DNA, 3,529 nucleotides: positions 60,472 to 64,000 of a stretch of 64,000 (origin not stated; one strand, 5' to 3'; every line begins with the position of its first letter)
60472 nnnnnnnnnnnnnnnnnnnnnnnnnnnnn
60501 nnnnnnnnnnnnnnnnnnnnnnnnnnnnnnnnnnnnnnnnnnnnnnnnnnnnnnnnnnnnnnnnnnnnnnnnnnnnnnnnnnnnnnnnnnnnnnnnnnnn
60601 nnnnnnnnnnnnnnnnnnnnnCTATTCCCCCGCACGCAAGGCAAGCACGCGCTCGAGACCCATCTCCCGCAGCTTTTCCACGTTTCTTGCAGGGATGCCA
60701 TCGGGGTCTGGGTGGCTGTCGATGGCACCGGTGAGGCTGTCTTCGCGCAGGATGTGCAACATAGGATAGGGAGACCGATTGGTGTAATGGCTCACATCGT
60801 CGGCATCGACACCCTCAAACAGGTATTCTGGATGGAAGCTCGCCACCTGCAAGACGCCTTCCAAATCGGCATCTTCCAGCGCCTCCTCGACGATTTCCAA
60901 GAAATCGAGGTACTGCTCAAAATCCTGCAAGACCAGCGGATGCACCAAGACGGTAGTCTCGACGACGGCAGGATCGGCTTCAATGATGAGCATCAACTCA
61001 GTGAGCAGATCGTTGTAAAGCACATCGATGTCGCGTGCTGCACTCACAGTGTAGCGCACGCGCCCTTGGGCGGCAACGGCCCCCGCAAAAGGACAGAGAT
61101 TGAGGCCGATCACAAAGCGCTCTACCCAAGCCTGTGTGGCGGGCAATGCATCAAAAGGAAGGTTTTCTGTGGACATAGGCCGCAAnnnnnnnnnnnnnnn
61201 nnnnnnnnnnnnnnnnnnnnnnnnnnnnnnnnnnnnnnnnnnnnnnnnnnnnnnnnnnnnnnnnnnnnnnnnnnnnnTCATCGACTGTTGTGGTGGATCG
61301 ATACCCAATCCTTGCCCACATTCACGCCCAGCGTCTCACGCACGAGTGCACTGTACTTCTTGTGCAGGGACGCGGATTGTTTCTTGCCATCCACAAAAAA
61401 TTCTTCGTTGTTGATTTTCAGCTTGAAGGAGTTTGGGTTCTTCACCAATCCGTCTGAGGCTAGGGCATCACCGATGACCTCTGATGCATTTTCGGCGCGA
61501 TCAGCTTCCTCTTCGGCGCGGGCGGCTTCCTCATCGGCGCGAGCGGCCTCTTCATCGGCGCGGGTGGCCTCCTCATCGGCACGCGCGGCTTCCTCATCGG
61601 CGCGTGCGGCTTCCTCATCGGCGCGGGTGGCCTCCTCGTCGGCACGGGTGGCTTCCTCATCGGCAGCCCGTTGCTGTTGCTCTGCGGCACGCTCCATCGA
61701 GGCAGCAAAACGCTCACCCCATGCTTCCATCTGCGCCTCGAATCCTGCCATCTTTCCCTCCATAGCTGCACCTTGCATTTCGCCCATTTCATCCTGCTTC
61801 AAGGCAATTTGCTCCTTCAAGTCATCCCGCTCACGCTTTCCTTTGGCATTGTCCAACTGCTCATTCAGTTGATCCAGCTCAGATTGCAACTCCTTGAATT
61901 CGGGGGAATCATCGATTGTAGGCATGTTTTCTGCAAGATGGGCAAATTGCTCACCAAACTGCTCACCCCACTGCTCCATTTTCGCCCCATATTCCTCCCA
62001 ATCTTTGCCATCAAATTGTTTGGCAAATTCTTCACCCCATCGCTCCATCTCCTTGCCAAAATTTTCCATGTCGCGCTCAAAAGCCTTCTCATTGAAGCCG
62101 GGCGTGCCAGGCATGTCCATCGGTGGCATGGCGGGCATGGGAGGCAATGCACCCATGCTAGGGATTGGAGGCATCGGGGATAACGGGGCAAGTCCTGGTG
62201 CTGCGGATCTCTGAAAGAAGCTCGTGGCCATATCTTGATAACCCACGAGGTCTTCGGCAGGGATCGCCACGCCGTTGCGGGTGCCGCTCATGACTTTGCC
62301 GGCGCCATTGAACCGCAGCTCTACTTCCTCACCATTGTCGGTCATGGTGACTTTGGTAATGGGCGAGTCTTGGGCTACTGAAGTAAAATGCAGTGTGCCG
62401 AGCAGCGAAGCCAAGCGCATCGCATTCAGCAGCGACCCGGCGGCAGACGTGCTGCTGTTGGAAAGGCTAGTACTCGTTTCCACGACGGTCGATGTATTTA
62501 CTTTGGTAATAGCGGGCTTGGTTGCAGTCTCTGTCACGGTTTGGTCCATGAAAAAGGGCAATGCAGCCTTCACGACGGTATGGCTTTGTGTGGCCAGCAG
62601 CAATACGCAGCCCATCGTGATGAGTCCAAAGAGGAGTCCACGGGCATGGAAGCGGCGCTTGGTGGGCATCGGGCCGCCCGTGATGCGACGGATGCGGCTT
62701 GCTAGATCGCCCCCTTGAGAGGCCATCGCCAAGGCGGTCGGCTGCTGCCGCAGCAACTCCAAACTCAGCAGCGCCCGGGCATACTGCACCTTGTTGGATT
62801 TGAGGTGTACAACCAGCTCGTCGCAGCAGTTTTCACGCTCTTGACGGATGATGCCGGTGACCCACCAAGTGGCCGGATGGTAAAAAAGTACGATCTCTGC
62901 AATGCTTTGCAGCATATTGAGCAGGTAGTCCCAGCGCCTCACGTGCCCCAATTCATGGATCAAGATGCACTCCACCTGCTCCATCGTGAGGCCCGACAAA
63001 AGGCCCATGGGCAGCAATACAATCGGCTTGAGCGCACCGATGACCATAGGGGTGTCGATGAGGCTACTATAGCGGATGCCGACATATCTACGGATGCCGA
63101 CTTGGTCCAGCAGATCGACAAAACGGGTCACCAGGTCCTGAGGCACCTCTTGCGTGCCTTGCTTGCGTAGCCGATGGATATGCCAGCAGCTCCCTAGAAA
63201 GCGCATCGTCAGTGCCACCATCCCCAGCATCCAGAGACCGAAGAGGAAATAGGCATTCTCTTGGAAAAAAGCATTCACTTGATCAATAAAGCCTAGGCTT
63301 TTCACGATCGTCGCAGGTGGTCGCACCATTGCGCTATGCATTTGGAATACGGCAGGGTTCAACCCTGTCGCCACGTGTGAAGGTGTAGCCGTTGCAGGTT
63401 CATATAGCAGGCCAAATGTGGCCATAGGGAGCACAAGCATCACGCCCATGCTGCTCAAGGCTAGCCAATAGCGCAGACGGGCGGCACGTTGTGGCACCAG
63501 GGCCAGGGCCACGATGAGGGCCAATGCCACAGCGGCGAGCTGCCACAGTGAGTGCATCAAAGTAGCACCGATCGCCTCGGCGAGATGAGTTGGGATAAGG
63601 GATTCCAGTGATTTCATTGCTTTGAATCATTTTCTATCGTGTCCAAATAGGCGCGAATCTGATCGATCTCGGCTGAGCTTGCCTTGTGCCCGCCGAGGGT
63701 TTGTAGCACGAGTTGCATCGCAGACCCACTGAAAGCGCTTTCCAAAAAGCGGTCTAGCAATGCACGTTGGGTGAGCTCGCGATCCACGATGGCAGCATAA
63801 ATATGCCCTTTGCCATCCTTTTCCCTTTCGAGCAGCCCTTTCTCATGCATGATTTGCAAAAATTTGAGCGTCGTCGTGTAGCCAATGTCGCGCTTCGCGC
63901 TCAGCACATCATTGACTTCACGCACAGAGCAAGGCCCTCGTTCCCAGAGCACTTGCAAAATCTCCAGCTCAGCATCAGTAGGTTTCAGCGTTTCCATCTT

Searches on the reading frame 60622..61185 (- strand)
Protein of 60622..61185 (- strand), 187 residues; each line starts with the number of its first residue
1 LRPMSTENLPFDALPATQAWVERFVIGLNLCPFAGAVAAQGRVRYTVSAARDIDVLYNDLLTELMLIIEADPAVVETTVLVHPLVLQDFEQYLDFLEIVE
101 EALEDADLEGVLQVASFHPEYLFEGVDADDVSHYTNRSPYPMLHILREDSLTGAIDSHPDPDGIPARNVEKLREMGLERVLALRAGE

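Call 3: search_protein_families(library=pfam, proteins=[window:60622-61185:-], max_evalue=0.1)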
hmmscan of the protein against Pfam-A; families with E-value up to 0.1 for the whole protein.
window:60622-61185:- (187 aa): 1 family
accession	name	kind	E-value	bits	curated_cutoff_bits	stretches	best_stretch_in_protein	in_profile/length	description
PF07209.17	DUF1415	-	2.4e-64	216.6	26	1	15-179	4-168/171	Protein of unknown function (DUF1415)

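Call 4: search_protein_families(library=padloc, proteins=[window:60622-61185:-], max_evalue=0.1)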
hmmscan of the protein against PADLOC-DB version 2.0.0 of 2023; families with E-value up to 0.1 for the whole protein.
window:60622-61185:- (187 aa): 0 families

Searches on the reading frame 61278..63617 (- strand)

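Call 8: search_protein_families(library=ncbifam, proteins=[window:61278-63617:-], max_evalue=0.1)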
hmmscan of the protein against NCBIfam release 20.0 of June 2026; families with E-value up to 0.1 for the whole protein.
window:61278-63617:- (779 aa): 13 families
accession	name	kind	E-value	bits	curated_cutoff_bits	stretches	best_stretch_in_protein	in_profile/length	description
NF000326.1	blaR1_generic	equivalog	1.7e-26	92.7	400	1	123-313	104-300/585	BlaR1 family beta-lactam sensor/signal transducer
NF033109.1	sensor_MecR1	exception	1.9e-14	53.1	1200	1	176-293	159-278/585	beta-lactam sensor/signal transducer MecR1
NF033108.1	sensor_BlaR1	exception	2.6e-06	26.2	1200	1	128-272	109-252/585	beta-lactam sensor/signal transducer BlaR1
NF041035.1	Rad50_Halo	equivalog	0.0016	16.9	1000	1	572-715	251-389/883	DNA double-strand break repair ATPase Rad50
NF002572.0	PRK02224.1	equivalog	0.0018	16.6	1087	1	573-720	252-394/888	DNA double-strand break repair ATPase Rad50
NF002669.0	PRK02391.1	equivalog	0.0022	17.2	341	1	199-277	118-199/298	zinc metalloprotease HtpX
NF002826.0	PRK03001.1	equivalog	0.016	14.3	369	1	203-238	113-148/285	zinc metalloprotease HtpX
NF003425.0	PRK04897.1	equivalog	0.026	13.7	355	1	200-261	122-187/298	zinc metalloprotease HtpX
TIGR02168.1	SMC_prok_B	equivalog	0.034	11.9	567.35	1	575-711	298-436/1181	chromosome segregation protein SMC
NF003965.0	PRK05457.1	equivalog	0.056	12.8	245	1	199-239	118-159/285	protease HtpX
NF002322.0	PRK01265.1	equivalog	0.061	12.8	275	1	204-258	129-183/325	zinc metalloprotease HtpX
NF002775.0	PRK02870.1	equivalog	0.067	12.4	285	0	201-245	159-204/338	zinc metalloprotease HtpX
NF012221.1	MARTX_Nterm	equivalog_domain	0.093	9.8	700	0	578-724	1714-1857/1910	MARTX multifunctional-autoprocessing repeats-in-toxin holotoxin RtxA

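Call 74: search_protein_families(library=padloc, proteins=[window:61278-63617:-], max_evalue=0.001)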
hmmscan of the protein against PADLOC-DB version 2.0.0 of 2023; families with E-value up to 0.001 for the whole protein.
window:61278-63617:- (779 aa): 0 families

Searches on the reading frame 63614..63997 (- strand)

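Call 8: search_protein_families(library=ncbifam, proteins=[window:63614-63997:-], max_evalue=0.1)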
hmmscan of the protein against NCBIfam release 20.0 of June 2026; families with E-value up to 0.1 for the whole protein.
window:63614-63997:- (127 aa): 10 families
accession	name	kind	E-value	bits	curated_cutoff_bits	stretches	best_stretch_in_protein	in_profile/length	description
TIGR02698.1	CopY_TcrY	equivalog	9.6e-14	51.7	121.95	1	7-120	3-116/130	CopY/TcrY family copper transport repressor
NF012168.1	BlaI_of_BCL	exception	1.7e-11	44.1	180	1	7-119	7-119/121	penicillinase repressor BlaI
NF000243.1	MecI_of_mecA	exception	1e-07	32.2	250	1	6-119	8-121/123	mecA-type methicillin resistance repressor MecI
NF000244.1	MecI_of_mecC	exception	5.8e-05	23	250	1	8-120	10-122/125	mecC-type methicillin resistance repressor MecI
NF033788.1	HTH_metalloreg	subfamily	0.00022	21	55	1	11-69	14-68/77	metalloregulator ArsR/SmtB family transcription factor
NF000186.1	BlaI_of_MRSA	exception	0.00087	19.4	250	1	9-122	11-124/126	penicillinase repressor BlaI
TIGR01884.1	cas_HTH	subfamily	0.0034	16.8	60.2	1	5-68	139-197/202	CRISPR-associated CARF protein Csa3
NF053606.1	Sta1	subfamily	0.016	15.3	80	1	8-64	20-72/100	Sta1 family transcriptional regulator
NF040939.2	trans_reg_lrs14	equivalog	0.026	14.5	90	1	7-63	20-73/103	Lrs14 family HTH-type transcriptional regulator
TIGR04472.1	reg_rSAM_mob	hypoth_equivalog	0.036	14.1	240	1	10-65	33-84/141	radical SAM mobile pair system MarR family transcriptional regulator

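Call 74: search_protein_families(library=padloc, proteins=[window:63614-63997:-], max_evalue=0.001)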
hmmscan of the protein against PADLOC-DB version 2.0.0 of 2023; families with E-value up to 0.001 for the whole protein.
window:63614-63997:- (127 aa): 1 family
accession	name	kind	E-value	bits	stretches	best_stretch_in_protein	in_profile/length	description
PDLC01859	CARF3--CARF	-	2.8e-05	22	1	5-70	147-212/213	-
